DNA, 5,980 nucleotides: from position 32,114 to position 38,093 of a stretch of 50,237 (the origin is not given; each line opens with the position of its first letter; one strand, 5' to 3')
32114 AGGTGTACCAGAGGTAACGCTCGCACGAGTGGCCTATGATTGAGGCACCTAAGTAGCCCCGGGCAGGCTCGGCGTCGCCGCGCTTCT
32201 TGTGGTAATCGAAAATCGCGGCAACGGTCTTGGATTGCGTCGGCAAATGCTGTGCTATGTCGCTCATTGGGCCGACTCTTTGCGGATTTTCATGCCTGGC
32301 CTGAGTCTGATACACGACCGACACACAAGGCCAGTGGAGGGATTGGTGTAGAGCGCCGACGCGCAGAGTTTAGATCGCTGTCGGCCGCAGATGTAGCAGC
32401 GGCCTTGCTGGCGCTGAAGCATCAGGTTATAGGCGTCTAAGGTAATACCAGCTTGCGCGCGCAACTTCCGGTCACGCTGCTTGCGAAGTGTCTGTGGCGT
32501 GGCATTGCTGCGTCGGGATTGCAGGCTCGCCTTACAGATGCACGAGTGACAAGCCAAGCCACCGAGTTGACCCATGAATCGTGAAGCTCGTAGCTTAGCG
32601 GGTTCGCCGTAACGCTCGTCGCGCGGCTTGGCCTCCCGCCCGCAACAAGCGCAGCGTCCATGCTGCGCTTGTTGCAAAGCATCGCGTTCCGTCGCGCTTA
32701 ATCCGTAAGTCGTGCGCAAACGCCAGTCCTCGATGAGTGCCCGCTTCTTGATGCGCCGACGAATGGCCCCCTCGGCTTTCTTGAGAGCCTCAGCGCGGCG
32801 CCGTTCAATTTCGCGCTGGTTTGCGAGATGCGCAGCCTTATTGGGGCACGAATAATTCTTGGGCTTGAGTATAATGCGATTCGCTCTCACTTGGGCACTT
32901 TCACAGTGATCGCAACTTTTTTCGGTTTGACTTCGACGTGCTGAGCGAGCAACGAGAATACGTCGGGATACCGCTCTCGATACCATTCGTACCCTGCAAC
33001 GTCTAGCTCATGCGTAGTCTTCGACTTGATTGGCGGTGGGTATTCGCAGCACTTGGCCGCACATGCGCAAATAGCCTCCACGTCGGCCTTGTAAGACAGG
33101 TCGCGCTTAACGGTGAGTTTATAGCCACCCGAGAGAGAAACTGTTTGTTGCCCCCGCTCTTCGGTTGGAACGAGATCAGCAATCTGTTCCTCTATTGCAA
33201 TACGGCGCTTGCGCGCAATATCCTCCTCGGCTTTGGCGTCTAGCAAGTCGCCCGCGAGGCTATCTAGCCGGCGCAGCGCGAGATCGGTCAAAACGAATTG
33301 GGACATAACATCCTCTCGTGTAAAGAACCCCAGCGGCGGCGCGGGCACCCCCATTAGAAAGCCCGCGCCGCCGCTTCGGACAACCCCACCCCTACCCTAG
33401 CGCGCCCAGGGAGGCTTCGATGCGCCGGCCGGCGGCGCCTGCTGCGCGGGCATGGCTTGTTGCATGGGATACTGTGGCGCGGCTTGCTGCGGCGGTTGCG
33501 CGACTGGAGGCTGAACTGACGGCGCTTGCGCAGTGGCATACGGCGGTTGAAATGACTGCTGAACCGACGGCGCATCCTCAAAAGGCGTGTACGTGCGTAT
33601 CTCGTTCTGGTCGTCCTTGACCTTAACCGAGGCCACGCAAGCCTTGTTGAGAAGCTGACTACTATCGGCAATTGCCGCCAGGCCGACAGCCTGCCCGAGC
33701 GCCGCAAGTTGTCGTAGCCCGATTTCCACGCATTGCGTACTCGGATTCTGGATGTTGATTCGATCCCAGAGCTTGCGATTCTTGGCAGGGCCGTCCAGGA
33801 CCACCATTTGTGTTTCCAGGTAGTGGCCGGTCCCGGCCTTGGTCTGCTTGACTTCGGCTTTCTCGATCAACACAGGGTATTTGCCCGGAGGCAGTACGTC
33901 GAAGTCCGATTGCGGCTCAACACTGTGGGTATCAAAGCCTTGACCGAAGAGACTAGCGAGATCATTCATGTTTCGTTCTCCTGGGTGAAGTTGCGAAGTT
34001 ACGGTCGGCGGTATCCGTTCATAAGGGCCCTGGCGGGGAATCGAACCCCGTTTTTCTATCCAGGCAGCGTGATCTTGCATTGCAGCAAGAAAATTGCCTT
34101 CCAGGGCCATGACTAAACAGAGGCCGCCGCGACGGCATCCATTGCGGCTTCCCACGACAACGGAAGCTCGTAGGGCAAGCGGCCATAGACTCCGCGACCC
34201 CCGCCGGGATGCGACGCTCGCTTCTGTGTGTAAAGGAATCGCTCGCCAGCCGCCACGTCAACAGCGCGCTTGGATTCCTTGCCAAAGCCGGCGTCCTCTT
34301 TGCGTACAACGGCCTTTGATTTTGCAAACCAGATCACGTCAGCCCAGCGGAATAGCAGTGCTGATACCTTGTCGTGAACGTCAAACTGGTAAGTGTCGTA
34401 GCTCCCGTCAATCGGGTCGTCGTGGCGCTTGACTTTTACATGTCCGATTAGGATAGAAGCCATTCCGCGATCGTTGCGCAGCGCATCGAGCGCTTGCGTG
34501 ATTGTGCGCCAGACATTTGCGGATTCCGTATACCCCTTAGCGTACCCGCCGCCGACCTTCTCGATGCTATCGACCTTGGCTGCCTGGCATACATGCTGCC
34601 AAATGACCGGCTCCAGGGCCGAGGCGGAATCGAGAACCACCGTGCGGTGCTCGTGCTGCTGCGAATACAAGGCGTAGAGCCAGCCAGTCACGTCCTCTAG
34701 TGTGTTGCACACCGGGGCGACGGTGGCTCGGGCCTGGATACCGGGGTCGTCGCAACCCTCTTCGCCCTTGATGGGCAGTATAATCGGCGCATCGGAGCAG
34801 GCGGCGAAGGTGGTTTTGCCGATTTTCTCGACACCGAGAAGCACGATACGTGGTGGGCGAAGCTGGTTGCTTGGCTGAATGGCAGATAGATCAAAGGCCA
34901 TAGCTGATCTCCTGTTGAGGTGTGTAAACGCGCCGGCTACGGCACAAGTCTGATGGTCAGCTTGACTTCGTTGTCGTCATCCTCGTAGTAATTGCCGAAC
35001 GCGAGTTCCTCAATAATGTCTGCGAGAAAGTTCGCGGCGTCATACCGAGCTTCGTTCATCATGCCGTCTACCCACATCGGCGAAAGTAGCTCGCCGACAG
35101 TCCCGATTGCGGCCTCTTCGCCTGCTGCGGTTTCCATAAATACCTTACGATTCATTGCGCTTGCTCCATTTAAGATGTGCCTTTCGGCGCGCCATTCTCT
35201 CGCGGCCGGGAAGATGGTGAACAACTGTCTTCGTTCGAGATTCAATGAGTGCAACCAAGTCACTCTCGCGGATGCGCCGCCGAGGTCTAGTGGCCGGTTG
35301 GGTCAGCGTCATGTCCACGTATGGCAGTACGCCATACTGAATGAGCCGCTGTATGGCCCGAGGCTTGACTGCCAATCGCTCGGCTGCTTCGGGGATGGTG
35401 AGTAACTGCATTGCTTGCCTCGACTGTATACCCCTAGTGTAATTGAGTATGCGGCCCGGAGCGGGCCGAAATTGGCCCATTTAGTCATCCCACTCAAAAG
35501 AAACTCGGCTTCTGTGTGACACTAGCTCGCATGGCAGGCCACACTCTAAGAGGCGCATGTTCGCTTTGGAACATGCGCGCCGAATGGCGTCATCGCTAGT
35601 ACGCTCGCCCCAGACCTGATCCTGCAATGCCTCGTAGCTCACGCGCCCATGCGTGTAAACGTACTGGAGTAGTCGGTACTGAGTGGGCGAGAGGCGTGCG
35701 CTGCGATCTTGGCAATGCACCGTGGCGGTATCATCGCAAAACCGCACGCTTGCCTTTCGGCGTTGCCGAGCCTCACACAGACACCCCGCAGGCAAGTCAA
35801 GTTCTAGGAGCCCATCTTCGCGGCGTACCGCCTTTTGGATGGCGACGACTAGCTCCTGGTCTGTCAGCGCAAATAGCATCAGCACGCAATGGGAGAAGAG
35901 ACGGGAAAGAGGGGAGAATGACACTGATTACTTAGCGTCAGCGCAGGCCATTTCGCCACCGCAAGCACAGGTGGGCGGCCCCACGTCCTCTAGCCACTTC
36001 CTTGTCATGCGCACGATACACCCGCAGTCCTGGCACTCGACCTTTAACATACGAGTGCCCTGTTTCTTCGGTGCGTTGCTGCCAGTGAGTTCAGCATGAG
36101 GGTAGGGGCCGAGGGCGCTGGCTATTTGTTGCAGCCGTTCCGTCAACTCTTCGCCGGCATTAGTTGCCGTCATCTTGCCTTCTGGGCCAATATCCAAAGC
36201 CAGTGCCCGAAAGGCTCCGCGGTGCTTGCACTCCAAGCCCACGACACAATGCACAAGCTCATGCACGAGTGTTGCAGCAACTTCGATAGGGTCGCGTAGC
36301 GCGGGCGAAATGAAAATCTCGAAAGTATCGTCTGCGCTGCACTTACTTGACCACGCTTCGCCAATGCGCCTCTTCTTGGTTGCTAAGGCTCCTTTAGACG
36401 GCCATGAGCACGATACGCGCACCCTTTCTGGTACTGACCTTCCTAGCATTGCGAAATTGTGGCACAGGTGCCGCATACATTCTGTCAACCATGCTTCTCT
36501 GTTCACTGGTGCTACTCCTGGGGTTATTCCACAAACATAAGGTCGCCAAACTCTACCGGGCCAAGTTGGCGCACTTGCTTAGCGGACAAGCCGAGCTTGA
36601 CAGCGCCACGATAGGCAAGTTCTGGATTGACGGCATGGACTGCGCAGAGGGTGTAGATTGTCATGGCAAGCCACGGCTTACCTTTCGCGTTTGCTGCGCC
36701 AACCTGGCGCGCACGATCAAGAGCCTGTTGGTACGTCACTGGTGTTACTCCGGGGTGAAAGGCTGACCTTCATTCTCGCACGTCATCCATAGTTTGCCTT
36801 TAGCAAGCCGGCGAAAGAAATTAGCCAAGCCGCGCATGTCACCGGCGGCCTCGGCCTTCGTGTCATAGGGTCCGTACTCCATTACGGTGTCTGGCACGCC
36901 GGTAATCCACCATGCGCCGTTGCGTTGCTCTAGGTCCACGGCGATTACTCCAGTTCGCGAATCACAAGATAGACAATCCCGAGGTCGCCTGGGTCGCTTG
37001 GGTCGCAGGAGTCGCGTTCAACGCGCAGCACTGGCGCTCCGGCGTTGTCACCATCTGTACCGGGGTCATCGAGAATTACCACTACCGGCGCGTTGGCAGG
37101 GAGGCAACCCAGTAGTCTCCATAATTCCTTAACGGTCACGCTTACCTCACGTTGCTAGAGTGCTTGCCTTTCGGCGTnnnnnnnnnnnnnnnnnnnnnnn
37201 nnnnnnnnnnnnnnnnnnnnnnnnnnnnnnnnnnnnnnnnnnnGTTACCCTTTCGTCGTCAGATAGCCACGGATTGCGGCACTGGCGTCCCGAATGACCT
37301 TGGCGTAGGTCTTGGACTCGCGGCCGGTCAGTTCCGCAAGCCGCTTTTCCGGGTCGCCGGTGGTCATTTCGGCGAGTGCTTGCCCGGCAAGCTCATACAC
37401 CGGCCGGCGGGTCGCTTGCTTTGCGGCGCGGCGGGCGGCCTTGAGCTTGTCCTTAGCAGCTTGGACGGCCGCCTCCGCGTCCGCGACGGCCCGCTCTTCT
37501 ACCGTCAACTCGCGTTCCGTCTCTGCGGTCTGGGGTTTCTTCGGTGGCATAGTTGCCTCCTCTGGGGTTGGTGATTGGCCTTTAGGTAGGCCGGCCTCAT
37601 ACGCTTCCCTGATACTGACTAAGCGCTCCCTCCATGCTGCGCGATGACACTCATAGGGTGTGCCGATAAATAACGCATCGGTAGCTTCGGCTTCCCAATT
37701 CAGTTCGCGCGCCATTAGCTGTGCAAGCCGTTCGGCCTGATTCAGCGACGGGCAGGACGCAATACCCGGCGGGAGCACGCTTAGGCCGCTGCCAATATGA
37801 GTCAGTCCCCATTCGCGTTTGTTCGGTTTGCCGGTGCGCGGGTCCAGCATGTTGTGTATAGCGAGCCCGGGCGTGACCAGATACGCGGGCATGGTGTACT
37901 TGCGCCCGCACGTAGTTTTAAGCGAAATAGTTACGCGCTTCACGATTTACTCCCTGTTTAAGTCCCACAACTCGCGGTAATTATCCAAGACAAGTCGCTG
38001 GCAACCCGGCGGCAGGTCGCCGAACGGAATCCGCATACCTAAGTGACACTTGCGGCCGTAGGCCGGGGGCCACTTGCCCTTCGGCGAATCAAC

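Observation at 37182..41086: Family of six conserved intergenic hairpins with compensatory stem changes between early ORFs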

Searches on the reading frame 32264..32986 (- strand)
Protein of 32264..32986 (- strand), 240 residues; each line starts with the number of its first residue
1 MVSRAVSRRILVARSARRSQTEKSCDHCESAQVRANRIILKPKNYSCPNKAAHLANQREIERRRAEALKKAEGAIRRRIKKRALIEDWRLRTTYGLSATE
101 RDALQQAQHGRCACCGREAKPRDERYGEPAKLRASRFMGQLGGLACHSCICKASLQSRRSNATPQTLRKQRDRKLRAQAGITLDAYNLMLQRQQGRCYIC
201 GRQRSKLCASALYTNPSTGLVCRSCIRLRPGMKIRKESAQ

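Call 54: search_protein_families(library=pfam, proteins=[window:32264-32986:-], max_evalue=0.01)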
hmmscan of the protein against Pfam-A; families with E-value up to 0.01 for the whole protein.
window:32264-32986:- (240 aa): 1 family
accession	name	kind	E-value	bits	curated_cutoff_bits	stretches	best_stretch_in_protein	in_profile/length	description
PF02945.21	Endonuclease_7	-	1.5e-05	25.2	23.6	1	173-212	2-42/82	Recombination endonuclease VII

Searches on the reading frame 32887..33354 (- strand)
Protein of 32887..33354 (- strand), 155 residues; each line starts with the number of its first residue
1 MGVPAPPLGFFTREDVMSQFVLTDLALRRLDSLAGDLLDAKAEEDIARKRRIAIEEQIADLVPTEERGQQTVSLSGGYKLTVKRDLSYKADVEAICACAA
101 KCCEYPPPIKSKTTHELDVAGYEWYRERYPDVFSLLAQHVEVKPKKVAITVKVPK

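Call 54: search_protein_families(library=pfam, proteins=[window:32887-33354:-], max_evalue=0.01)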
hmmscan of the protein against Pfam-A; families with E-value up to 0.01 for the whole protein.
window:32887-33354:- (155 aa): 1 family
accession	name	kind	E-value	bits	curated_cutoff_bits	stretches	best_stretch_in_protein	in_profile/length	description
PF23791.1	DUF7173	-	7.6e-07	29.7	27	1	31-155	16-142/145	Family of unknown function (DUF7173)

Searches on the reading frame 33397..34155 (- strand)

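Call 14: search_protein_families(library=pfam, proteins=[window:33397-34155:-], max_evalue=0.01)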
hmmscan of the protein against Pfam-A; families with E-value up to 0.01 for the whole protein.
window:33397-34155:- (252 aa): 1 family
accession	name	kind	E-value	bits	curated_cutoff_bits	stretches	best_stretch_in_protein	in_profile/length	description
PF05037.18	DUF669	-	4.1e-17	63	21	1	77-191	6-130/138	Protein of unknown function (DUF669)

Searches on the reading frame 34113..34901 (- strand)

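Call 14: search_protein_families(library=pfam, proteins=[window:34113-34901:-], max_evalue=0.01)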
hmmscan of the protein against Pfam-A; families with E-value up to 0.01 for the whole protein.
window:34113-34901:- (262 aa): 1 family
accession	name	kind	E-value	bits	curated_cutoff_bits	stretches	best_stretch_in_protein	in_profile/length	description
PF13479.12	AAA_24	-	8.5e-28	98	27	1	16-236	2-194/195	AAA domain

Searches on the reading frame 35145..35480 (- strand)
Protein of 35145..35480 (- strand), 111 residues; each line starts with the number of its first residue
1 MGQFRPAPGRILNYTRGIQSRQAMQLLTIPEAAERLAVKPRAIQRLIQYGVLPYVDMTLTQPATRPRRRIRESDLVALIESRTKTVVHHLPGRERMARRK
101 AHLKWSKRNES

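Call 54: search_protein_families(library=pfam, proteins=[window:35145-35480:-], max_evalue=0.01)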
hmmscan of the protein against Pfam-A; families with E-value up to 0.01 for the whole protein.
window:35145-35480:- (111 aa): 2 families
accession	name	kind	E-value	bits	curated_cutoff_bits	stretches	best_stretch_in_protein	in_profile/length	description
PF12728.13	HTH_17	-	1.5e-09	38.4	27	1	26-82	1-50/51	Helix-turn-helix domain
PF21531.3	Rv2175c_wHTH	-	0.00087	19.7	27.1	0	23-48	12-37/57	DNA-binding protein Rv2175c, wHTH domain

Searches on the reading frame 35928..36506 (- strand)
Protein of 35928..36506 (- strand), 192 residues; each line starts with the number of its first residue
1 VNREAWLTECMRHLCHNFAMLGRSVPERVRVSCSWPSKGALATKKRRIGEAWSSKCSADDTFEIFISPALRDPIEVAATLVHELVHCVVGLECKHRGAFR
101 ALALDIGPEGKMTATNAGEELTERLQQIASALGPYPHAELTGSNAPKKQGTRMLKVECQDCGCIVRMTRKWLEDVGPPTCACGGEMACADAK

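Call 55: search_protein_families(library=pfam, proteins=[window:35928-36506:-], max_evalue=0.01)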
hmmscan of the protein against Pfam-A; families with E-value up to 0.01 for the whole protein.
window:35928-36506:- (192 aa): 0 families

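Call 62: find_related_loci(query=window:35928-36506:-, collection=viral_contigs, flank=10000)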
Query window:35928-36506:- (192 aa) in viral_contigs; peptide patterns used: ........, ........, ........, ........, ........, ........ (x = any residue, [..] = any of these).
6 stretches matched a pattern; 1 encode a relative of the query (tblastn E <= 1e-3); 1 distinct loci.
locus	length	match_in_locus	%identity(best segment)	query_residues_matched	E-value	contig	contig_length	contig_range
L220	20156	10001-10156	39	72-132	4e-4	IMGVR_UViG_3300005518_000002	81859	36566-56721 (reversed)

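Call 64: find_related_loci(query=A3, collection=viral_contigs, flank=10000)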
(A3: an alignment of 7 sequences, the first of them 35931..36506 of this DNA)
Query A3 (192 aa) in viral_contigs; peptide patterns used: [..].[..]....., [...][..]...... (x = any residue, [..] = any of these).
67 stretches matched a pattern; 30 encode a relative of the query (tblastn E <= 1e-3); 30 distinct loci.
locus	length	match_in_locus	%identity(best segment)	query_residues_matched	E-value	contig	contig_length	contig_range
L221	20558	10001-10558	68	1-186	2e-85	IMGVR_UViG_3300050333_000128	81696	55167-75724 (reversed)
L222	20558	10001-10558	67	1-186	2e-85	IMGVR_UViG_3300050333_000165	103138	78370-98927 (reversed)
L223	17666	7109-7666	68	1-186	2e-83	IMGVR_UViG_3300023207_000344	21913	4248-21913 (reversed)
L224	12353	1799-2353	69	2-186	3e-83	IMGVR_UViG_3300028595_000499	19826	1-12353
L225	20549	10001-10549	66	1-184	6e-82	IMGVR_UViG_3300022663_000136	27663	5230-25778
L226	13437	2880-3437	66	1-186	1e-81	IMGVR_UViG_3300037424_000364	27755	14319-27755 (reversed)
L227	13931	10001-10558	66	1-186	5e-81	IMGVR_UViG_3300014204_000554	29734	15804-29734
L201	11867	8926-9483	66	1-186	5e-81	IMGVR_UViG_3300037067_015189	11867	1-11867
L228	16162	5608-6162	66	1-186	1e-80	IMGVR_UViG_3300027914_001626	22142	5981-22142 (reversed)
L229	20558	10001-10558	65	1-186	2e-80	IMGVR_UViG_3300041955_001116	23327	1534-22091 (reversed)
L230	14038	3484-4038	65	1-186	3e-80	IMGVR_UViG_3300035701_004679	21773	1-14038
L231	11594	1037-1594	63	1-186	6e-80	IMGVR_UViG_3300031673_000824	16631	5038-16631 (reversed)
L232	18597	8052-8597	66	1-182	5e-80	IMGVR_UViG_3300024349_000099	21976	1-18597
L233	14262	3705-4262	63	1-186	1e-79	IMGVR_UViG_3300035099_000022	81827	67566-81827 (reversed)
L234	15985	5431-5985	63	1-186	1e-78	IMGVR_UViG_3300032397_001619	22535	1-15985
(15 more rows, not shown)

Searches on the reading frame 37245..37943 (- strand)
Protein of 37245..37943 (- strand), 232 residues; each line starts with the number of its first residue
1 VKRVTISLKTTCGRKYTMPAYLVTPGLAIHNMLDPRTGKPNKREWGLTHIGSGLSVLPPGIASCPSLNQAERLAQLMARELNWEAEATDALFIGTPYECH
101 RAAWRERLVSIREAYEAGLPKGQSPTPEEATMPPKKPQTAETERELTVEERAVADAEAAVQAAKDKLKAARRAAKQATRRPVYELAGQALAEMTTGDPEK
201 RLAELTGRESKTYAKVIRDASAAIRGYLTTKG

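Call 16: search_protein_families(library=phrogs, proteins=[window:37245-37943:-], max_evalue=0.01)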
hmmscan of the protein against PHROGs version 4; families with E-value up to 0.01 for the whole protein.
window:37245-37943:- (232 aa): 0 families

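Call 17: search_protein_families(library=pfam, proteins=[window:37245-37943:-], max_evalue=0.01)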
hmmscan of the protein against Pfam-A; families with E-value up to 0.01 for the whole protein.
window:37245-37943:- (232 aa): 0 families
